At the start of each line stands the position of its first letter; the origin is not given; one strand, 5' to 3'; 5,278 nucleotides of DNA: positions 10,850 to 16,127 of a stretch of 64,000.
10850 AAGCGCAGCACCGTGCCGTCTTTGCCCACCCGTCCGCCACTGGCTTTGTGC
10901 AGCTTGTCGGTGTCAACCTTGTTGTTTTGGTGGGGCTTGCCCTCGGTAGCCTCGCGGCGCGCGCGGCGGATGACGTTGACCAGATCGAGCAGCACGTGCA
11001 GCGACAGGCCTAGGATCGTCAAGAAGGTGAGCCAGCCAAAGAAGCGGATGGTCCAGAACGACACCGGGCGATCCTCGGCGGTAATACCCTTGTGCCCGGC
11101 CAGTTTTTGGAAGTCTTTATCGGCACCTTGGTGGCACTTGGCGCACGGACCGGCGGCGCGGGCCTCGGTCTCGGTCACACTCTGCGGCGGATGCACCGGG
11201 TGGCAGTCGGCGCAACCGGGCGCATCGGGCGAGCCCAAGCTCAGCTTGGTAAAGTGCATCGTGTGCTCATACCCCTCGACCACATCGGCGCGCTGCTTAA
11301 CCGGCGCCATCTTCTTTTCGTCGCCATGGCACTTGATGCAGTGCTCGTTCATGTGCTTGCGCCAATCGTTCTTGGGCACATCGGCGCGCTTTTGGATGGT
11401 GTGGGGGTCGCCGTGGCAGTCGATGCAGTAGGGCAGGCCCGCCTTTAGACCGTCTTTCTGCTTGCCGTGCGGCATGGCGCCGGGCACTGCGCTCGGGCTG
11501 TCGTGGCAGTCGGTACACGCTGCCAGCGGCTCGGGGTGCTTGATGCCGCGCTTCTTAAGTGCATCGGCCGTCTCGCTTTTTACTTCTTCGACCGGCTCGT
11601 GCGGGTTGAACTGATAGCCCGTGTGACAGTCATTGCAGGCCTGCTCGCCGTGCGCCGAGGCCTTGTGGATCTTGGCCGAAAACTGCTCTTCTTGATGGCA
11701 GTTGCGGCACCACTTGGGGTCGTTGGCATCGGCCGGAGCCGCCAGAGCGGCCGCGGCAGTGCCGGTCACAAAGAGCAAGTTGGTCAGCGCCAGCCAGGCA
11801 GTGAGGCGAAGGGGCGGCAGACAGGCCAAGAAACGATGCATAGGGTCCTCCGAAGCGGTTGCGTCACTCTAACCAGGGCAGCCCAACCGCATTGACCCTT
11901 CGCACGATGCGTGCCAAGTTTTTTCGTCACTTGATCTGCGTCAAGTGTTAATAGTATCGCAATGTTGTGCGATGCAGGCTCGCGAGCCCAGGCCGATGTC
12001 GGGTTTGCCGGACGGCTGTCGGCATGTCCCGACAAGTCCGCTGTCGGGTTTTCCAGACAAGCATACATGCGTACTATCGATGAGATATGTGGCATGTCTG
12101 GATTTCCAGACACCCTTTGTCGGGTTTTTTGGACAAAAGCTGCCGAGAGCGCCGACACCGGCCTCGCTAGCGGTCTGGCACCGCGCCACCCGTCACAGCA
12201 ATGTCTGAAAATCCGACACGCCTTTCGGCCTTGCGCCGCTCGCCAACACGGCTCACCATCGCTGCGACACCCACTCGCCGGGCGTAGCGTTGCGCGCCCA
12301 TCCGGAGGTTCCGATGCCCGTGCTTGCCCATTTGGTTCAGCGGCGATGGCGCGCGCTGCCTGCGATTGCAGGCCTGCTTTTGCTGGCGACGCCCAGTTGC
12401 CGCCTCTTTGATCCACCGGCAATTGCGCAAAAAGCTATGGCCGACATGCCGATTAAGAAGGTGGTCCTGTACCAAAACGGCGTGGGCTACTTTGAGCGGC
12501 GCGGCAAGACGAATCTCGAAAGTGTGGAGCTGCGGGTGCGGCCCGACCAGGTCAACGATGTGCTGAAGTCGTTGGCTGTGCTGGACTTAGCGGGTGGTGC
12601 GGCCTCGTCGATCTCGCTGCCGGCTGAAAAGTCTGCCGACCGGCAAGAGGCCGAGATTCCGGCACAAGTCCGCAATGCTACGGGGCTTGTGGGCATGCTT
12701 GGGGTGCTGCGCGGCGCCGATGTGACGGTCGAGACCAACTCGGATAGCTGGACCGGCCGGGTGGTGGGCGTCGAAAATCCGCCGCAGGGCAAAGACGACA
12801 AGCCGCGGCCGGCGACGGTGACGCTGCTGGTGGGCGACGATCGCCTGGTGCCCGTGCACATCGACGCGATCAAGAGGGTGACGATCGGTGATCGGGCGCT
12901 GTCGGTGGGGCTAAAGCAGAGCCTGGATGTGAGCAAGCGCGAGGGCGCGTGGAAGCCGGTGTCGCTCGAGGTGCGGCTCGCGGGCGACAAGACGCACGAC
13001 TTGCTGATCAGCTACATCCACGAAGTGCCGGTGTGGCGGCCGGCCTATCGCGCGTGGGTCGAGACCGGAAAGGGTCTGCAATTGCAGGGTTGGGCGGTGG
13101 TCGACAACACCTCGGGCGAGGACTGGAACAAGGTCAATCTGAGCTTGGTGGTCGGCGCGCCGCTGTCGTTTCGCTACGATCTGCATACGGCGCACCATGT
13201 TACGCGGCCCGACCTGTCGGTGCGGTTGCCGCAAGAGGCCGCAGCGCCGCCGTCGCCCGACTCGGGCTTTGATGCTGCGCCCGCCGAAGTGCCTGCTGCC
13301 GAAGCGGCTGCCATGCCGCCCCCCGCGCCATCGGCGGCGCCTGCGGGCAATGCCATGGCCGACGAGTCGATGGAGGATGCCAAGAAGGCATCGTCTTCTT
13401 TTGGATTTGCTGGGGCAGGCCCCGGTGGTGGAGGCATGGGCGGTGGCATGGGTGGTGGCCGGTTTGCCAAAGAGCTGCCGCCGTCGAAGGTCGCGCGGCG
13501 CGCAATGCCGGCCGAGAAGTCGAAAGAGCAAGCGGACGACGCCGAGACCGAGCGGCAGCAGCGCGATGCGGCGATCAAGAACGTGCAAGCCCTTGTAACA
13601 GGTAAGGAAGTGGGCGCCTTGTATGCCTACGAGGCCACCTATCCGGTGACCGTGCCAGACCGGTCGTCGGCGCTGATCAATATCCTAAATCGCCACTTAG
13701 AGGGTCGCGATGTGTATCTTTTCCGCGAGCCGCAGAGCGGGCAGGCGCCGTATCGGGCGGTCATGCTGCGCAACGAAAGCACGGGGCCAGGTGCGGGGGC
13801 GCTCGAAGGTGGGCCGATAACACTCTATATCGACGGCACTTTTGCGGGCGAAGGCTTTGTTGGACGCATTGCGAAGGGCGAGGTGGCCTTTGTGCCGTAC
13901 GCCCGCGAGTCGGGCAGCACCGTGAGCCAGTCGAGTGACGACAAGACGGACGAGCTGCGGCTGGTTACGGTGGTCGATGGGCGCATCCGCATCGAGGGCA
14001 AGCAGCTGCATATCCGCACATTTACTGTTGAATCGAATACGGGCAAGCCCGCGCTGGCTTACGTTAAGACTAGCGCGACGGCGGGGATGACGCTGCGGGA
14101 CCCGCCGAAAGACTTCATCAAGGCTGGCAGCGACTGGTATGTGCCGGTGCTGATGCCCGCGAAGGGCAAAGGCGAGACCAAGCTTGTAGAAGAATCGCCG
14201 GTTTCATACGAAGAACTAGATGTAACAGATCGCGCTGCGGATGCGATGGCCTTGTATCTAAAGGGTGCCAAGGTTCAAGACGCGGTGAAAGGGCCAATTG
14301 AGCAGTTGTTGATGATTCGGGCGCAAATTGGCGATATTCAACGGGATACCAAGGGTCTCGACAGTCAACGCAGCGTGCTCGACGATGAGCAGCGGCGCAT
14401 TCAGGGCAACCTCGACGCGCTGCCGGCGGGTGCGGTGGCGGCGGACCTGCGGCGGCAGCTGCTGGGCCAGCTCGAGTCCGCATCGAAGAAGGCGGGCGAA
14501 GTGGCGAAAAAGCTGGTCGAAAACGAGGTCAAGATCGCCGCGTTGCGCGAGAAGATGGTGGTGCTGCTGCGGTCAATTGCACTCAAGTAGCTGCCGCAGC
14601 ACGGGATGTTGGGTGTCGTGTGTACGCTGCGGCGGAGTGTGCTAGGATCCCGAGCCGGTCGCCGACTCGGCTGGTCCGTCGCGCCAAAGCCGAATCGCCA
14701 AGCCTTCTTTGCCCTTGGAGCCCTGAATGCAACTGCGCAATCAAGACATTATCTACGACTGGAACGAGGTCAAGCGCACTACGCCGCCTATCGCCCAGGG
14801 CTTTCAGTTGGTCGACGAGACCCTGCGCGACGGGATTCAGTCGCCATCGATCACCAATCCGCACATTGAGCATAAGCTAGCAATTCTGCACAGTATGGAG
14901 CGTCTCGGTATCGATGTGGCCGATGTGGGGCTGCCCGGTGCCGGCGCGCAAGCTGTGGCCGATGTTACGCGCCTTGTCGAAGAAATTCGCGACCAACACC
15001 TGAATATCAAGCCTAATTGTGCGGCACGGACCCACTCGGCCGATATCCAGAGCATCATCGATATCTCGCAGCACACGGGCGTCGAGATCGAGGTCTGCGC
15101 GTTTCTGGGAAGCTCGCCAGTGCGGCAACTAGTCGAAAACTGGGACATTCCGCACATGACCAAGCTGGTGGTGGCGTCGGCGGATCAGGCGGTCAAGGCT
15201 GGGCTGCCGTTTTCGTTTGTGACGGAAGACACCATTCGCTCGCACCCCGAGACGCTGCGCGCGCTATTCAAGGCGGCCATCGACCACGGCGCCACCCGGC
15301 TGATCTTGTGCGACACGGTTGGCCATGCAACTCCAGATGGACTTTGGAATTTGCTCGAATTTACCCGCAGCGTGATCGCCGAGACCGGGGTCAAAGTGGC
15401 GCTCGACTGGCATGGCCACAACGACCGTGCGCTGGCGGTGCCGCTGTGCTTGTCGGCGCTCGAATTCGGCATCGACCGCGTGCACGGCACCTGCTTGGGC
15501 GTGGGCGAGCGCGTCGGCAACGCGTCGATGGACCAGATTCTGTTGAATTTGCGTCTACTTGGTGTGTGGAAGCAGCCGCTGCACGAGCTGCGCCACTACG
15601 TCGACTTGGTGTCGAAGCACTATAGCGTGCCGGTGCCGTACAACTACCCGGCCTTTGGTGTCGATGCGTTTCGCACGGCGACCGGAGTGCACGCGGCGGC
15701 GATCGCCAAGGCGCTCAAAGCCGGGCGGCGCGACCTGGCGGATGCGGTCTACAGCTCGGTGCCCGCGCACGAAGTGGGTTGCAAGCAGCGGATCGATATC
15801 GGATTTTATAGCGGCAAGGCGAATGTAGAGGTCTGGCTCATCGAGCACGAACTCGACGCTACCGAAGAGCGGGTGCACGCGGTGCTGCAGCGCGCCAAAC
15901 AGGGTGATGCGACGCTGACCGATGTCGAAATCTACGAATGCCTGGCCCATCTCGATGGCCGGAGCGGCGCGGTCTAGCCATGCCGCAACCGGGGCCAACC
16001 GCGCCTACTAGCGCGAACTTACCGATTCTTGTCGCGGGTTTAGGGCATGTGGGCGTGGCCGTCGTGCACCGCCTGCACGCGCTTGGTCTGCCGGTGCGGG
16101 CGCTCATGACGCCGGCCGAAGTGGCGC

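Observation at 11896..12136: Candidate sigma-54 promoter with an upstream array of five TGTC-N10-GACA palindromes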

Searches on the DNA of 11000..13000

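Call 54: search_rna_families(source=window, start=11000, end=13000, threshold=evalue, max_evalue=1)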
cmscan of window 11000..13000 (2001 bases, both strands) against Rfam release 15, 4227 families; matches with E-value up to 1: 0.
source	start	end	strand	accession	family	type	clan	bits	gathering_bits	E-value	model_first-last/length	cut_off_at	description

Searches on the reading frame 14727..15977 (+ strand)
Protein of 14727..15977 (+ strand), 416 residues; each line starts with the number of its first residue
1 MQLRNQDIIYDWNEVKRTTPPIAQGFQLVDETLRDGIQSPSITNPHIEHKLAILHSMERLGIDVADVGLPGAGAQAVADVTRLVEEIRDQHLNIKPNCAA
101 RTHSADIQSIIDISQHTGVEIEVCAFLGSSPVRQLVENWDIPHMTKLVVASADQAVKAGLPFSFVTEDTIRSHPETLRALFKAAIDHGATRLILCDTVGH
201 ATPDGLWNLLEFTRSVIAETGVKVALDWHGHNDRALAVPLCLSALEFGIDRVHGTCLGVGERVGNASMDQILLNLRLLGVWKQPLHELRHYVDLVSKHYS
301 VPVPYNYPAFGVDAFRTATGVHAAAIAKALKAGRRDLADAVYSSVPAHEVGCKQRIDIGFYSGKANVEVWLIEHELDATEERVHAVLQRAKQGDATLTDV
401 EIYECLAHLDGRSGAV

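Call 5: search_protein_families(library=pfam, proteins=[window:14727-15977:+])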
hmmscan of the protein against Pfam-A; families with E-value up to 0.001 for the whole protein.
window:14727-15977:+ (416 aa): 1 family
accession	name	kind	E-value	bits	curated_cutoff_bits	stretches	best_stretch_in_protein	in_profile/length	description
PF00682.25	HMGL-like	-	2.6e-38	132.3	29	1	26-282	2-246/260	HMGL-like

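Call 7: search_protein_families(library=ncbifam, proteins=[window:14727-15977:+], max_evalue=0.00001)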
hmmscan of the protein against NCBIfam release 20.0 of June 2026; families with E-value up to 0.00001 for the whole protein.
window:14727-15977:+ (416 aa): 18 families
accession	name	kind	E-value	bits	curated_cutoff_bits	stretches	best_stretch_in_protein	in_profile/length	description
TIGR02146.1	LysS_fung_arch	equivalog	2.4e-46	158.5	413.55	1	28-391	1-343/344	homocitrate synthase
NF002085.0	PRK00915.1-2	subfamily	5.1e-46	157.5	517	1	24-408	12-378/504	2-isopropylmalate synthase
TIGR02660.1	nifV_homocitr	equivalog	1e-43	150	462.9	1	28-392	4-347/365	homocitrate synthase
TIGR02090.1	LEU1_arch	subfamily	2.2e-43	148.8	484.75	1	28-392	3-346/363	isopropylmalate/citramalate/homocitrate synthases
NF002086.0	PRK00915.1-3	equivalog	5.7e-42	143.9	532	1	27-392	8-364/516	2-isopropylmalate synthase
NF002088.0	PRK00915.1-5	equivalog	1.8e-39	135.6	697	1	26-392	4-361/514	2-isopropylmalate synthase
NF041069.1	IPMS_Sufob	equivalog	8e-39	134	600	1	28-392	3-348/371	isopropylmalate synthase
TIGR00973.1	leuA_bact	equivalog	3.5e-38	131.3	598.7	1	28-389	4-356/494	2-isopropylmalate synthase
NF002087.0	PRK00915.1-4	equivalog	2.2e-37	128.7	729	1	28-392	9-365/516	2-isopropylmalate synthase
NF002084.0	PRK00915.1-1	equivalog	2.7e-30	105.4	748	1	28-329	7-307/523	2-isopropylmalate synthase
TIGR00977.1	citramal_synth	equivalog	3.1e-28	98.4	450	1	27-393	3-365/526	citramalate synthase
NF002991.1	PRK03739.1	subfamily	9.4e-18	64.2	455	1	194-376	206-393/550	2-isopropylmalate synthase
NF042434.1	IPMS_Lepto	equivalog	2.5e-17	62.9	500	1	28-392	8-368/374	2-isopropylmalate synthase LeuA2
TIGR00970.1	leuA_yeast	equivalog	1.1e-14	53.9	697.4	1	194-340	209-357/564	2-isopropylmalate synthase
NF042433.1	CitmalDyn_Leptosp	equivalog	1.8e-13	49.9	950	1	27-328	9-308/514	(R)-citramalate synthase CimA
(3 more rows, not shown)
